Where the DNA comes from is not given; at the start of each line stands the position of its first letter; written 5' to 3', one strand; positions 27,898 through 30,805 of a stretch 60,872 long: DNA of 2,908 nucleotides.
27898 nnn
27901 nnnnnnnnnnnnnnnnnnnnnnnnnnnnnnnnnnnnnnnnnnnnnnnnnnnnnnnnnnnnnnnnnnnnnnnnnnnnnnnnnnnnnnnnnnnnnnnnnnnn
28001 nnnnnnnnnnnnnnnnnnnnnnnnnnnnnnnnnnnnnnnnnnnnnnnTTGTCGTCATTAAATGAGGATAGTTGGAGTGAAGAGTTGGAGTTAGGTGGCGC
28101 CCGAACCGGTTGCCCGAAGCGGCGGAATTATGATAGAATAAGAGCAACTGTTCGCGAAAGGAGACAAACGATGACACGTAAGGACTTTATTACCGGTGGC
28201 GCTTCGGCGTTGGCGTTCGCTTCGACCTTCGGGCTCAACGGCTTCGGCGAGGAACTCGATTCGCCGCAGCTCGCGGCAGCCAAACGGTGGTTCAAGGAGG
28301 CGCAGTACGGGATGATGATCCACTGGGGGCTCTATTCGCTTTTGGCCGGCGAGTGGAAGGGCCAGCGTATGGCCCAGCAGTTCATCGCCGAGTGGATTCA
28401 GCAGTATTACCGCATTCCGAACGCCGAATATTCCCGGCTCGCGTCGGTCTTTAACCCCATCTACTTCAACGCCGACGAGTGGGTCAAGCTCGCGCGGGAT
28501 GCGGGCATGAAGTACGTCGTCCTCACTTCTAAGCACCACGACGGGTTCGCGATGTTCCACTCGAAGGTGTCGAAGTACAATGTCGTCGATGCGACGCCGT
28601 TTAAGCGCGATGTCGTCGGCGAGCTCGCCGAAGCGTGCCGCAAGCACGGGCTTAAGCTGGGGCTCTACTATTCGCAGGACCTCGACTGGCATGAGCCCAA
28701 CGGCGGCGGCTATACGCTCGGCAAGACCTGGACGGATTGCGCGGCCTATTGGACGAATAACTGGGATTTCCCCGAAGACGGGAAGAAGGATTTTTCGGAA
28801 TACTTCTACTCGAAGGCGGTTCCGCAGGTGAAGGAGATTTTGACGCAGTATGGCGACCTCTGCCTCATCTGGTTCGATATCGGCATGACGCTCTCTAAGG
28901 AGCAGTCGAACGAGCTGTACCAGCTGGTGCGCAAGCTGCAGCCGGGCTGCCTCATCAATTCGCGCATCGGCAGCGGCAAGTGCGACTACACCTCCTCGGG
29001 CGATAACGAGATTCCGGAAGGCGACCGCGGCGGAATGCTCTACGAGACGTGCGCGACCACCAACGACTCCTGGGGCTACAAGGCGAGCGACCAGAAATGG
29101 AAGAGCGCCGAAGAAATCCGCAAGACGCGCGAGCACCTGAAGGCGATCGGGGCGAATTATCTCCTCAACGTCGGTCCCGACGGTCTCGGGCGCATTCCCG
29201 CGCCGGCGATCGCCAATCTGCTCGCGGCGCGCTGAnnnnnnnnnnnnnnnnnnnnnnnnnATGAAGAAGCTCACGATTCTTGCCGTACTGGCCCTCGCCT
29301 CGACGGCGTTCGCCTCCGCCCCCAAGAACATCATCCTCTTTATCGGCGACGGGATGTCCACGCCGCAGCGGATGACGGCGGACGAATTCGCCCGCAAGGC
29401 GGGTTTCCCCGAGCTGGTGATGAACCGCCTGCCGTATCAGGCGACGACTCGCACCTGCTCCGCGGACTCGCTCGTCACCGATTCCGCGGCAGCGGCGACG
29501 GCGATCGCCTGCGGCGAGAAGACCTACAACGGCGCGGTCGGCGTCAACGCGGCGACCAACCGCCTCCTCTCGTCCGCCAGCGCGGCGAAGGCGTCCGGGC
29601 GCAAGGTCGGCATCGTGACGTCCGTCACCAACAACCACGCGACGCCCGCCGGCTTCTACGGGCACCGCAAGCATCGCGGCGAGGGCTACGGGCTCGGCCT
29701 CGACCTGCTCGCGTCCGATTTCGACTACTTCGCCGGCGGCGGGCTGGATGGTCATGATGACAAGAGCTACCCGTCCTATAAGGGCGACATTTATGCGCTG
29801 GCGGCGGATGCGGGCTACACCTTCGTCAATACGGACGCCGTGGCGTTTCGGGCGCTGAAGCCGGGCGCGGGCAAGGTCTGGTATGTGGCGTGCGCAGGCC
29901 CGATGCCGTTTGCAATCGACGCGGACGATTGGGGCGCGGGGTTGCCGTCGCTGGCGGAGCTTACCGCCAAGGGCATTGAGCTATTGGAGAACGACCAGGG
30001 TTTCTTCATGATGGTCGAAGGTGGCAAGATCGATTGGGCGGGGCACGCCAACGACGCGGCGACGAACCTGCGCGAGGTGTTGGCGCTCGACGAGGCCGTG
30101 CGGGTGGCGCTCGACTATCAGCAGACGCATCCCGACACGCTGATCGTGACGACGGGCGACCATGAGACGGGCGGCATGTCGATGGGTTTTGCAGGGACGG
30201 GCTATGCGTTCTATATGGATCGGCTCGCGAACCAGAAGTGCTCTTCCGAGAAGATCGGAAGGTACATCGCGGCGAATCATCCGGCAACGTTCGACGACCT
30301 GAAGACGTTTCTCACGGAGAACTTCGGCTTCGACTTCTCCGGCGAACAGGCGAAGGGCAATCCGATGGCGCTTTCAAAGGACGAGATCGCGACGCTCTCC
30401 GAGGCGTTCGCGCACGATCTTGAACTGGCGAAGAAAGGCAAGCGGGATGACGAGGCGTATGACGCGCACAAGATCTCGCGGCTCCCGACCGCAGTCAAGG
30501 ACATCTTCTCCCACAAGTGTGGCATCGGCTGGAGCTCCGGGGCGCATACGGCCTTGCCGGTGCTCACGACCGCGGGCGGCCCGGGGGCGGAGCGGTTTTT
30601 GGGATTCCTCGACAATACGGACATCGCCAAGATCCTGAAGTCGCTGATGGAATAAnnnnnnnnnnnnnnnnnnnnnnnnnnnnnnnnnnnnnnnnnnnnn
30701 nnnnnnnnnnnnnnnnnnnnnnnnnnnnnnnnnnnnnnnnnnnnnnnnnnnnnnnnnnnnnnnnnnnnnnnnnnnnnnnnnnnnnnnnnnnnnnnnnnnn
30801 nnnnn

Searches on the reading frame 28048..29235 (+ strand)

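Call 61: search_protein_families(library=pfam, proteins=[window:28048-29235:+], max_evalue=0.0001)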
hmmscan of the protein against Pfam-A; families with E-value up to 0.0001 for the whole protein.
window:28048-29235:+ (395 aa): 1 family
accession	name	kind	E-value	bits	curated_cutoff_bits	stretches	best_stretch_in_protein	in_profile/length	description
PF01120.23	Alpha_L_fucos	-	1.2e-78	265.5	25.2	1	70-391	18-333/345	Alpha-L-fucosidase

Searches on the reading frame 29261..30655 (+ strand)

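Call 61: search_protein_families(library=pfam, proteins=[window:29261-30655:+], max_evalue=0.0001)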
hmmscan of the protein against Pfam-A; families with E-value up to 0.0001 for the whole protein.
window:29261-30655:+ (464 aa): 1 family
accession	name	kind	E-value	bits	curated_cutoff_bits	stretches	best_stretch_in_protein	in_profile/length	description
PF00245.25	Alk_phosphatase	-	1.8e-68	231.9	24.4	2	214-462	225-420/423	Alkaline phosphatase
